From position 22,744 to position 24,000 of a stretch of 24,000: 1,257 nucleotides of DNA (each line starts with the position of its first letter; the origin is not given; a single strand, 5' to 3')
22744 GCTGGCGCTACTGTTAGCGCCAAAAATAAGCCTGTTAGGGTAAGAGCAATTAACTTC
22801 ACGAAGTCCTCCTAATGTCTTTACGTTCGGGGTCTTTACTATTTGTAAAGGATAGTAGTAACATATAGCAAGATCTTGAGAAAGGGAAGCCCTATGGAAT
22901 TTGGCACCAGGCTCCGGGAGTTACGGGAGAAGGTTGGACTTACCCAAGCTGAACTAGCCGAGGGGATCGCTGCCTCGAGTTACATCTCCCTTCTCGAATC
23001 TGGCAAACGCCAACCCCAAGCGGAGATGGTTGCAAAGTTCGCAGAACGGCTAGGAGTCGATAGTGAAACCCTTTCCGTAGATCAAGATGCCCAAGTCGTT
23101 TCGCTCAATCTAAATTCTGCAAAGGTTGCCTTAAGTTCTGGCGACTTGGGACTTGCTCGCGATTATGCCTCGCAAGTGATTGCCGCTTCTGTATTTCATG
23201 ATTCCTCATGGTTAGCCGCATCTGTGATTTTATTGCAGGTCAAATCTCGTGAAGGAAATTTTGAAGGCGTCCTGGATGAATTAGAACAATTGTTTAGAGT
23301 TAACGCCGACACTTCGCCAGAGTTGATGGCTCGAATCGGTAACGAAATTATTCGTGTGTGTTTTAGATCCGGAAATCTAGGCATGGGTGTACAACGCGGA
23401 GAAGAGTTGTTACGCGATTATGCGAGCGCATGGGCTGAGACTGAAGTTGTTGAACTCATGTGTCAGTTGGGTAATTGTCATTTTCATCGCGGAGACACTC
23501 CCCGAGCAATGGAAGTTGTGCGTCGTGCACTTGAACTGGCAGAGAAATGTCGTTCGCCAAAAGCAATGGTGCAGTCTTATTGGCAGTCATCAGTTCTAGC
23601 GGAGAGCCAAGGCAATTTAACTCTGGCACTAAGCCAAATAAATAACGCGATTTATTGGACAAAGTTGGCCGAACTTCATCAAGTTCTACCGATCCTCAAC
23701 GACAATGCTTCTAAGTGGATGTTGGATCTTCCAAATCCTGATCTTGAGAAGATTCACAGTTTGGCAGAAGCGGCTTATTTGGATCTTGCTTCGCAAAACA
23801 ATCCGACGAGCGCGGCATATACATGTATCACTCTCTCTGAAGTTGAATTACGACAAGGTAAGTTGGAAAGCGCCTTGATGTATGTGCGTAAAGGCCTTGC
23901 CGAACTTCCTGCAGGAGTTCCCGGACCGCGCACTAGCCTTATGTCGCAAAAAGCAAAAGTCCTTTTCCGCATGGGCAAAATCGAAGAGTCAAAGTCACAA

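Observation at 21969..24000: Candidate peptide-signalling (RRNPP-like) cassette in an actinobacterial context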

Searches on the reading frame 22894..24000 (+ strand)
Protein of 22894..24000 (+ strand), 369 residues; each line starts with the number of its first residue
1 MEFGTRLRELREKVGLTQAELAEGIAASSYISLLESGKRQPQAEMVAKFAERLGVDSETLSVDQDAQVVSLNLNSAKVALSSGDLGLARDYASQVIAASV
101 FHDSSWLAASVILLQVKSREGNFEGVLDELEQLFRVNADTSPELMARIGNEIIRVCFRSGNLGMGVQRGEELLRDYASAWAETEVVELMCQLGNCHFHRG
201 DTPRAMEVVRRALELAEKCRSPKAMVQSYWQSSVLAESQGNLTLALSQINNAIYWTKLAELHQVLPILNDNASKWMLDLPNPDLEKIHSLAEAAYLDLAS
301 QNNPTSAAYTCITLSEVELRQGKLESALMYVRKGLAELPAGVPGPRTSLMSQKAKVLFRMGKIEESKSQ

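Call 6: search_protein_families(library=pfam, proteins=[window:22894-24000:+], max_evalue=1)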
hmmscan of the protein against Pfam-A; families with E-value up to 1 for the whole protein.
window:22894-24000:+ (369 aa): 15 families
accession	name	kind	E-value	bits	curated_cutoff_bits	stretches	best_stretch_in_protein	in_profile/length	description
PF13560.12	HTH_31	-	6.7e-12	46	27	1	2-58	1-59/64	Helix-turn-helix domain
PF01381.28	HTH_3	-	2.3e-11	44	23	1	7-58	1-53/55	Helix-turn-helix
PF12844.13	HTH_19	-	1.5e-09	38.1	30.2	1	4-60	1-58/64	Helix-turn-helix domain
PF17874.7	TPR_MalT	-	8e-09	35.6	45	1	190-264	44-118/336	MalT-like TPR region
PF07719.23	TPR_2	-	3.4e-08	33.4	27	1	187-218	2-33/34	Tetratricopeptide repeat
PF13424.12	TPR_12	-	4.5e-08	33.6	30.1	2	188-247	5-66/77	Tetratricopeptide repeat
PF13428.12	TPR_14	-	2.8e-07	31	23.5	1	191-218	6-33/44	Tetratricopeptide repeat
PF13181.12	TPR_8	-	1.7e-06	28.2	25.7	1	187-218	2-33/34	Tetratricopeptide repeat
PF00515.34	TPR_1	-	4e-05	23.7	27.8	1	188-218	3-33/34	Tetratricopeptide repeat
PF13432.12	TPR_16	-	5.7e-05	23.9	32.7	1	191-216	36-61/65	Tetratricopeptide repeat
PF13374.12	TPR_10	-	0.00016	22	27.5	1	189-218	5-34/42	Tetratricopeptide repeat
PF14559.12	TPR_19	-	0.00098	19.8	25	0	186-218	25-57/68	Tetratricopeptide repeat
PF12895.13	ANAPC3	-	0.0011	19.7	27.2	1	191-218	28-54/82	Anaphase-promoting complex, cyclosome, subunit 3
PF10602.15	RPN7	-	0.029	14.5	29.6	1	171-230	21-77/174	26S proteasome subunit RPN7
PF07721.20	TPR_4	-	0.059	14.5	27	0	190-211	5-26/26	Tetratricopeptide repeat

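Call 7: search_protein_families(library=ncbifam, proteins=[window:22894-24000:+], max_evalue=1)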
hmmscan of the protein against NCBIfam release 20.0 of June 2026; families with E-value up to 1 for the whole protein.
window:22894-24000:+ (369 aa): 21 families
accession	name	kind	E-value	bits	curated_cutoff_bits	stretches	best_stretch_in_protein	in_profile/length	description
NF041951.1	phage_RstR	subfamily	5e-09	36.4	80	1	1-73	1-74/108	RstR family transcriptional repressor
TIGR03070.1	couple_hipB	subfamily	2.5e-07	30.5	71.65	1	2-55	2-56/58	type II toxin-antitoxin system Y4mF family antitoxin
NF038139.1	Reg_Aceta_RamB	equivalog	1.7e-06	27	700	1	4-70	4-71/465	acetate metabolism transcriptional regulator RamB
TIGR00270.2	TIGR00270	equivalog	4.4e-05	23.3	110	1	2-56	75-130/159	multiprotein bridging factor aMBF1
NF007257.0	PRK09706.1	subfamily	6e-05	22.9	101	1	3-91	6-96/135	transcriptional repressor DicA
NF003420.0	PRK04841.1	equivalog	7.7e-05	20.9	537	1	83-268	388-572/903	HTH-type transcriptional regulator MalT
NF053720.1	NsdA_fam_reg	subfamily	0.00012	21.7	75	1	189-225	371-407/432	NsdA family TPR-like regulatory protein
NF008757.0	PRK11788.1-5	equivalog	0.00071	18.8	363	1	181-337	175-311/388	lipopolysaccharide assembly protein LapB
NF006015.0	PRK08154.1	subfamily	0.0032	16.7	204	1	2-69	30-98/314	anaerobic benzoate catabolism transcriptional regulator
NF040586.1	FxSxx_TPR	equivalog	0.0048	15.4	300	1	151-220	390-462/830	FxSxx-COOH system tetratricopeptide repeat protein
NF047948.1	male_kill_WMK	equivalog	0.012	15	300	1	3-67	163-228/300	WO male-killing family protein Wmk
NF050146.1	aminopyruv_ApyA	equivalog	0.013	15.9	47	0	312-330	28-46/47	aminopyruvatide family RiPP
NF052239.1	antitox_spr1629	equivalog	0.013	14.6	335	1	2-85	2-85/377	spr1629 family repressor/antitoxin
NF053779.1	BT3442_fam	equivalog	0.013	14.3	940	1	117-221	19-137/563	BT3442 family protein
NF058600.1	TransRegSco1979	equivalog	0.022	13.8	350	1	3-58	9-65/280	Sco1979 family transcriptional regulator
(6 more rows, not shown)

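Call 8: find_homologous_proteins(query=window:22894-24000:+)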
Query window:22894-24000:+ (369 aa): 182 proteins with E <= 0.001 among 8000 candidates; the best 120 are listed.
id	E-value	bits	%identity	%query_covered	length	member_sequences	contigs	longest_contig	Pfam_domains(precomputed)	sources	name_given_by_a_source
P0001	7.5e-222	754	94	100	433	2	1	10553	PF12844.14,PF17874.8,PF00515.35,PF01381.29,PF13424.13,PF13432.13,PF13428.13,PF13181.13,PF13560.13,PF07719.24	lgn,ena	-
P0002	9.3e-222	754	92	100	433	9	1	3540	PF12844.14,PF17874.8,PF01381.29,PF13424.13,PF13432.13,PF13428.13,PF13181.13,PF13560.13,PF07719.24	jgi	jgi:transcriptional regulator with XRE-family HTH domain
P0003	1.3e-204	697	85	100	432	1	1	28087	PF12844.14,PF17874.8,PF00515.35,PF01381.29,PF13424.13,PF13432.13,PF13428.13,PF13181.13,PF13560.13,PF07719.24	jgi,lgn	jgi:transcriptional regulator with XRE-family HTH domain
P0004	8.6e-202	688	83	100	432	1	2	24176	PF12844.14,PF17874.8,PF00515.35,PF01381.29,PF13424.13,PF13432.13,PF13428.13,PF13181.13,PF13560.13,PF07719.24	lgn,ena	-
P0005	2.9e-201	686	83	100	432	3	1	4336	PF12844.14,PF17874.8,PF01381.29,PF13424.13,PF13432.13,PF13428.13,PF13181.13,PF13560.13,PF07719.24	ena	-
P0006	5.1e-171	587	72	100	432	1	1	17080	PF12844.14,PF17874.8,PF00515.35,PF01381.29,PF13424.13,PF13432.13,PF13428.13,PF13181.13,PF13560.13,PF07719.24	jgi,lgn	jgi:tetratricopeptide (TPR) repeat protein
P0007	1.3e-170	585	72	100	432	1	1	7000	PF14559.13,PF12844.14,PF17874.8,PF00515.35,PF01381.29,PF13424.13,PF13432.13,PF13428.13,PF13181.13,PF13560.13,PF07719.24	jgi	jgi:tetratricopeptide (TPR) repeat protein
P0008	2.3e-170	585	70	100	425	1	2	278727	PF14559.13,PF12844.14,PF17874.8,PF00515.35,PF01381.29,PF13424.13,PF13432.13,PF13428.13,PF13181.13,PF13560.13,PF07719.24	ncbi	ncbi:MAG: helix-turn-helix transcriptional regulator [Actinomycetota bacterium]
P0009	4.5e-170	584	71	100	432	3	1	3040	PF14559.13,PF12844.14,PF17874.8,PF00515.35,PF01381.29,PF13424.13,PF13432.13,PF13428.13,PF13181.13,PF13560.13,PF07719.24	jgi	jgi:tetratricopeptide (TPR) repeat protein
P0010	7.7e-170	583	72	100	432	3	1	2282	PF12844.14,PF17874.8,PF00515.35,PF01381.29,PF13424.13,PF13432.13,PF13428.13,PF13181.13,PF13560.13,PF07719.24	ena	-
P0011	1.8e-169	582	71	100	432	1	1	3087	PF09976.16,PF12844.14,PF01381.29,PF13428.13,PF14559.13,PF17874.8,PF00515.35,PF13424.13,PF13432.13,PF13181.13,PF13560.13,PF07719.24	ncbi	-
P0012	3.9e-169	581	71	99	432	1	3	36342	PF12844.14,PF17874.8,PF00515.35,PF01381.29,PF13424.13,PF13432.13,PF13428.13,PF13181.13,PF13560.13,PF07719.24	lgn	-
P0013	4.2e-169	580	70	100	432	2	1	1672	PF14559.13,PF12844.14,PF17874.8,PF00515.35,PF01381.29,PF13424.13,PF13432.13,PF13428.13,PF13181.13,PF13560.13,PF07719.24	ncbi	-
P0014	4.8e-169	580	70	100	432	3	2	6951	PF14559.13,PF12844.14,PF17874.8,PF00515.35,PF01381.29,PF13424.13,PF13432.13,PF13428.13,PF13181.13,PF13560.13,PF07719.24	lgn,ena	-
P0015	4.7e-167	574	70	100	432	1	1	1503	PF14559.13,PF12844.14,PF17874.8,PF00515.35,PF01381.29,PF13424.13,PF13432.13,PF13428.13,PF13181.13,PF13560.13,PF07719.24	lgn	-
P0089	1.8e-104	368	49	99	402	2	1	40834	PF00515.35,PF13424.13,PF13432.13,PF13181.13,PF07719.24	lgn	-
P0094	1.2e-98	349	54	82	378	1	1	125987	PF13424.13,PF07719.24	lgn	-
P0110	2.3e-88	315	50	81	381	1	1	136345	PF00515.35,PF13424.13,PF13428.13,PF07719.24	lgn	-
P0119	2.8e-20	91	28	98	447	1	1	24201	PF12844.14,PF17874.8,PF01381.29,PF13424.13,PF14938.13,PF13428.13,PF13560.13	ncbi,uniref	ncbi:helix-turn-helix domain-containing protein [Kitasatospora sp. LaBMicrA B282]|uniref:helix-turn-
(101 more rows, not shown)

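Call 11: find_related_loci(query=A1, collection=genome_contigs, flank=4000)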
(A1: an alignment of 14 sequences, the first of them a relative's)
Query A1 (433 aa) in genome_contigs; peptide patterns used: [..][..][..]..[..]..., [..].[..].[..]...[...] (x = any residue, [..] = any of these).
51 stretches matched a pattern; 19 encode a relative of the query (tblastn E <= 1e-3); 19 distinct loci.
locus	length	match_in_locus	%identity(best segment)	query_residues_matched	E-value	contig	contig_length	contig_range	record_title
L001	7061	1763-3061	89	1-433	0e+0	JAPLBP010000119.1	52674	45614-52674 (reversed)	MAG: Actinomycetota bacterium isolate LacPavin_0818_WC55_MAG_49_8 LacPavin_0818_WC55_scaffold_34856, whole genome shotgu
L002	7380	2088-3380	83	1-431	0e+0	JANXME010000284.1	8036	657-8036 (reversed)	MAG: Actinomycetes bacterium isolate 336R_concoct_83_sub 336R_k141_2045061, whole genome shotgun sequence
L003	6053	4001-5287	71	1-429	0e+0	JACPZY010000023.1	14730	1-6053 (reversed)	MAG: Actinomycetota bacterium isolate NC_groundwater_902_Pr1_S-0.2um_50_15 Montesol18-Sp2_coassembly_scaffold_12113, who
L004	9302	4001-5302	69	1-432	0e+0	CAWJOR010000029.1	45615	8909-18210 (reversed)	MAG: uncultured Actinomycetota bacterium isolate MFD02832.bin.2.118 genome assembly, contig: contig_41737, whole genome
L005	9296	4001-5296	67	1-432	0e+0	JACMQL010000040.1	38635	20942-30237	MAG: Actinomycetota bacterium isolate LF-bin-426 FL-bin-426-contig-k141_2476818, whole genome shotgun sequence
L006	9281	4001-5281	68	1-427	0e+0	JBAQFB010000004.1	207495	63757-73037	MAG: Candidatus Nanopelagicaceae bacterium isolate MFD12003_ilm_asm_bin60 k127_6747, whole genome shotgun sequence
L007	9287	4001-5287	66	1-429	0e+0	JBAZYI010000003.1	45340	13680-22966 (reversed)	MAG: Candidatus Nanopelagicaceae bacterium isolate SO_2017_GW1_77 NODE_3940_length_45340_cov_2.533033_OW334_2017, whole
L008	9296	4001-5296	67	1-430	0e+0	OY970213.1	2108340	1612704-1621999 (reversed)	MAG: uncultured Actinomycetota bacterium isolate MFD02832.bin.1.97 genome assembly, chromosome: 1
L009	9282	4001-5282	68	1-427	0e+0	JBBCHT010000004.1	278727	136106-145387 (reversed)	MAG: Actinomycetota bacterium isolate S7_bin.12 s238.ctg000241l, whole genome shotgun sequence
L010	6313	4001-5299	63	1-431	6e-178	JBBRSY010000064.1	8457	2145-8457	MAG: Candidatus Nanopelagicales bacterium isolate La2_metabat2.156 La2_metabat2.156_K_2155120L8457_cov_10.0000, whole ge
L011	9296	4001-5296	61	1-432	3e-177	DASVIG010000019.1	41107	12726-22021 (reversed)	MAG TPA_asm: Candidatus Nanopelagicaceae bacterium isolate SMAG_U2987 k141_1282661, whole genome shotgun sequence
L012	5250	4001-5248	64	1-414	2e-174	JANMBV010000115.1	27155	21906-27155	MAG: Actinomycetes bacterium isolate OTE_1_metabat_250 OTE_1_k141_3314630, whole genome shotgun sequence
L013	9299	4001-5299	59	1-432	7e-171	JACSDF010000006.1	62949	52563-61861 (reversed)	MAG: Actinomycetota bacterium isolate C5_bin.4 scaffold_8, whole genome shotgun sequence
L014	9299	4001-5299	59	1-432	5e-168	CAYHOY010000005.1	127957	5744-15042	MAG TPA_asm: uncultured Candidatus Planktophila sp. isolate ERP119705_co14_39 genome assembly, contig: NODE_53_length_12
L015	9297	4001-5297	67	1-430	3e-167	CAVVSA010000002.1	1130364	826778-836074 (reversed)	MAG: uncultured Actinomycetota bacterium isolate MFD02832.bin.1.64 genome assembly, contig: contig_10445, whole genome s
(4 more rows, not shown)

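Call 16: find_encoding_contigs(protein=P0089, flank=3000, max_places=1)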
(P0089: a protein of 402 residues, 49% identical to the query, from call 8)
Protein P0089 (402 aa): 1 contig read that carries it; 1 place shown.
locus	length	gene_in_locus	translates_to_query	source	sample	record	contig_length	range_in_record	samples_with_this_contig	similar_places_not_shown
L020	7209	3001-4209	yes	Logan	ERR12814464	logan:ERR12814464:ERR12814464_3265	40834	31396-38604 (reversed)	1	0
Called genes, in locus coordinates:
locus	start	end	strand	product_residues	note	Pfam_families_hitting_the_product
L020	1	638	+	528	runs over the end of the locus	PF13199:Glyco_hydro_66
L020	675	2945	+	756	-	PF21568:AIMA-like_N, PF13802:Gal_mutarotas_2 (weak), PF01055:Glyco_hydro_31_2nd, PF21365:Glyco_hydro_31_3rd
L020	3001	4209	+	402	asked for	PF00515:TPR_1 (faint), PF07719:TPR_2 (faint), PF13181:TPR_8 (faint), PF13424:TPR_12 (faint), PF13432:TPR_16 (faint)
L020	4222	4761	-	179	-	PF00440:TetR_N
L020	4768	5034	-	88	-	PF13560:HTH_31, PF01381:HTH_3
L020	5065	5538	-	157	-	PF02464:CinA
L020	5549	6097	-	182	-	PF01066:CDP-OH_P_transf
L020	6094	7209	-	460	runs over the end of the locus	PF00919:UPF0004, PF04055:Radical_SAM, PF18693:TRAM_2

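Call 17: find_encoding_contigs(protein=P0094, flank=3000, max_places=1)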
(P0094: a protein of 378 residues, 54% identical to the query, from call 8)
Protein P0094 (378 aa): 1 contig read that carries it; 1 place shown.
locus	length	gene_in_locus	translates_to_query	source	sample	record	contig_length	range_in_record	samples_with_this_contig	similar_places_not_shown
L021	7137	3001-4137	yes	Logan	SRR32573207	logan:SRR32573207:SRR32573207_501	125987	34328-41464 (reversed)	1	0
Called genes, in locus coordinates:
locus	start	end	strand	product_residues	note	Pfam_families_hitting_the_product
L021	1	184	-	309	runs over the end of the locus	PF00528:BPD_transp_1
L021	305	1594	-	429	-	PF01547:SBP_bac_1, PF13416:SBP_bac_8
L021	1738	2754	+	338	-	PF00356:LacI, PF00532:Peripla_BP_1, PF13377:Peripla_BP_3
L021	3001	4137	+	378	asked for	PF13424:TPR_12 (faint), PF07719:TPR_2 (faint)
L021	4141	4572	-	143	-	PF00440:TetR_N (weak)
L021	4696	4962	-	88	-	PF12844:HTH_19 (weak), PF13560:HTH_31, PF01381:HTH_3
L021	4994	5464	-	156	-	PF02464:CinA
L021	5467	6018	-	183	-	PF01066:CDP-OH_P_transf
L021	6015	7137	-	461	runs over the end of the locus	PF00919:UPF0004, PF04055:Radical_SAM, PF18693:TRAM_2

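Call 18: find_encoding_contigs(protein=P0110, flank=3000, max_places=1)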
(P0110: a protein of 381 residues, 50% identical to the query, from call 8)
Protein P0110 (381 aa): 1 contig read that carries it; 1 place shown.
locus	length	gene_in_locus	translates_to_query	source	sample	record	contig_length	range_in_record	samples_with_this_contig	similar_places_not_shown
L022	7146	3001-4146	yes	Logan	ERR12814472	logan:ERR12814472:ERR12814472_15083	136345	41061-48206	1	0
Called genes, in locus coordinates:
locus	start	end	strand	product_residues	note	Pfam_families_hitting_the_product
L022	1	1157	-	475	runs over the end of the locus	PF00919:UPF0004, PF04055:Radical_SAM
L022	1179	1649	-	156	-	PF21982:RecX_HTH1 (weak), PF24654:CEP76_N (faint), PF02631:RecX_HTH2, PF21981:RecX_HTH3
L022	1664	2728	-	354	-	PF00154:RecA_N, PF06745:ATPase, PF08423:Rad51 (weak), PF27531:MT3502_N, PF01637:ATPase_2 (weak), PF21096:RecA_C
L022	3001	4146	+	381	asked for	PF00515:TPR_1 (faint), PF07719:TPR_2 (faint), PF13428:TPR_14 (faint), PF13424:TPR_12 (weak)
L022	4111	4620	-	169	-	PF00440:TetR_N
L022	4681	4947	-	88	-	PF12844:HTH_19 (weak), PF13560:HTH_31, PF01381:HTH_3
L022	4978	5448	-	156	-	PF02464:CinA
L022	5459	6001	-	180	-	PF01066:CDP-OH_P_transf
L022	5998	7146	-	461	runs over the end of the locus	PF00919:UPF0004, PF04055:Radical_SAM, PF18693:TRAM_2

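Call 19: find_encoding_contigs(protein=P0119, flank=3000, max_places=1)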
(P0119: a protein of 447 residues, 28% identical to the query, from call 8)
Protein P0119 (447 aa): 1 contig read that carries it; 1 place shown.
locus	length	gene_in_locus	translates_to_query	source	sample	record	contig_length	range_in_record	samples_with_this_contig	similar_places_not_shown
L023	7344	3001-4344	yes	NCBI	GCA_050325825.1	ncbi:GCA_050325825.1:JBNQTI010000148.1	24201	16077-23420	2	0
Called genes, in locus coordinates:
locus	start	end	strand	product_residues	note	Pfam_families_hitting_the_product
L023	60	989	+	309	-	PF00334:NDK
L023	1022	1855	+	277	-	PF05721:PhyH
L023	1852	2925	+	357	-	PF13489:Methyltransf_23, PF01209:Ubie_methyltran (weak), PF13847:Methyltransf_31, PF08241:Methyltransf_11, PF08242:Methyltransf_12, PF13649:Methyltransf_25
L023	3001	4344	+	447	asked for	PF01381:HTH_3, PF12844:HTH_19, PF13428:TPR_14 (faint), PF13560:HTH_31, PF14938:SNAP (faint), PF13424:TPR_12 (faint), PF17874:TPR_MalT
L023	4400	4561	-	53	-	-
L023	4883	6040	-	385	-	PF07812:TfuA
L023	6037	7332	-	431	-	PF02624:YcaO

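Call 26: search_solved_structures(query=A2, max_evalue=10)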
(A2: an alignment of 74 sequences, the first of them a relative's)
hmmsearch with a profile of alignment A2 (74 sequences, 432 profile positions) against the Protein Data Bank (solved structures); distinct sequences matched with E-value up to 10: 187 (the best 60 are shown).
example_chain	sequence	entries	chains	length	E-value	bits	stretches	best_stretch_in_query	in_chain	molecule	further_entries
9qhb_A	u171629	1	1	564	7.6e-25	91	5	308-425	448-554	Engineered tetratricopeptide repeat protein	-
8bu0_A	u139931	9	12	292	5.7e-18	68.3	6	308-419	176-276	Consensus tetratricopeptide repeat protein | Crystal structure of an 8-repeat consensus TPR superhelix with Zinc. | Monomer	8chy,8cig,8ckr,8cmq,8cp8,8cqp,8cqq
9qhc_A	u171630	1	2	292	1.2e-14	57.4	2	308-416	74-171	Engineered tetratricopeptide repeat protein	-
6eou_A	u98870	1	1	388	2.8e-13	52.9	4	360-416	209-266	UDP-N-acetylglucosamine--peptide N-acetylglucosaminyltransferase 110 kDa subunit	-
1w3b_A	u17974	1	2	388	2.9e-13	52.9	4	360-416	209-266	UDP-N-ACETYLGLUCOSAMINE--PEPTIDE N-ACETYLGLUCOSAMINYLTRANSFERASE 110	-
7ntf_A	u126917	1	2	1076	1.3e-12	50.7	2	308-423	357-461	Isoform 1 of UDP-N-acetylglucosamine--peptide N-acetylglucosaminyltransferase 110 kDa subu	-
7yea_A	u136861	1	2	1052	1.3e-12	50.7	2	308-423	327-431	UDP-N-acetylglucosamine--peptide N-acetylglucosaminyltransferase 110 kDa subunit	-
7yeh_B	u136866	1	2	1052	1.3e-12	50.6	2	308-423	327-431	UDP-N-acetylglucosamine--peptide N-acetylglucosaminyltransferase 110 kDa subunit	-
6b85_J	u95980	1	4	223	7.3e-09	38.3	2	361-416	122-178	TMHC4_R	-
7obi_A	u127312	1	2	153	8.8e-09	38.1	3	307-415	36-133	CTPR-rv4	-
9gzg_A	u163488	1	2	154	9.5e-09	38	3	357-425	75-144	Engineered CTPR protein with glutamic acids for conductivity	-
2qfc_A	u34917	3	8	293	2.3e-08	36.7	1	2-226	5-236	PlcR protein | Transcriptional activator PlcR protein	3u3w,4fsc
8bny_A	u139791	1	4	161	2.5e-08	36.6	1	3-61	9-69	Immunity repressor protein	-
8ch0_A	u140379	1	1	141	4.6e-08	35.7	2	308-416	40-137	Consensus tetratricopeptide repeat protein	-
2wqh_A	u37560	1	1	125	4.6e-08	35.7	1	303-418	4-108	CTPR3Y3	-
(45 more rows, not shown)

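Call 30: predict_structure(alignment_id=A2)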
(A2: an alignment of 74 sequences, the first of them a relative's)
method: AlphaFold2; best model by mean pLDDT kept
length: 433 residues; sequences in the alignment: 74
mean_pLDDT: 90.6   pTM: 0.78
mean pLDDT of the five models: 90.6, 89.9, 89.8, 89.4, 88.2
residues with pLDDT >= 90: 303; 70-90: 113; 50-70: 9; < 50: 8
segments of 3 or more residues with pLDDT < 50: 427-433
pLDDT, mean of each block of 10 residues (from residue 1): 83 92 88 84 85 85 76 93 92 90 88 93 93 90 92 91 94 96 97 93 96 97 97 95 97 95 93 96 97 96 91 98 98 92 86 97 96 92 87 93 94 86 51 35
secondary structure, 60 per line:
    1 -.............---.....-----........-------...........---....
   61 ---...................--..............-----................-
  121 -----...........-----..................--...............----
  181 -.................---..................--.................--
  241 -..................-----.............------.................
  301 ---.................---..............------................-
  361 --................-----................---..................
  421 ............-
elements in order: H2-14 H18-22 H28-35 H43-53 H57-60 H64-82 H85-98 H104-119 H126-136 H142-159 H162-176 H182-198 H202-219 H222-238 H242-259 H265-277 H284-300 H304-320 H324-337 H344-359 H363-378 H384-399 H403-432

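Call 88: find_encoding_contigs(protein=P0259, flank=2000, max_places=1)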
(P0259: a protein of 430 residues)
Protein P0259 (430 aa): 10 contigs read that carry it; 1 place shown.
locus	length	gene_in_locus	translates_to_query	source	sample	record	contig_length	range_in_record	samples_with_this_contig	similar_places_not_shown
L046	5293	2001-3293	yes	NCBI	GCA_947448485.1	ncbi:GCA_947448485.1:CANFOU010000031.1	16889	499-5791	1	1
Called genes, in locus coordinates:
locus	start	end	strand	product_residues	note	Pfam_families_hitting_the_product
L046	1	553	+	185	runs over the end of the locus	PF00406:ADK, PF13207:AAA_17, PF13671:AAA_33 (weak)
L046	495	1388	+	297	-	PF00557:Peptidase_M24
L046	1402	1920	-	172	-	-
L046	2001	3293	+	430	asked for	PF01381:HTH_3, PF13560:HTH_31, PF07719:TPR_2 (faint), PF13181:TPR_8 (faint), PF13428:TPR_14 (faint)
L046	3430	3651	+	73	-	PF01176:eIF-1a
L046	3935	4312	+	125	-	PF00416:Ribosomal_S13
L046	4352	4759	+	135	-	PF00411:Ribosomal_S11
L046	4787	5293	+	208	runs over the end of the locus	PF00163:Ribosomal_S4, PF01479:S4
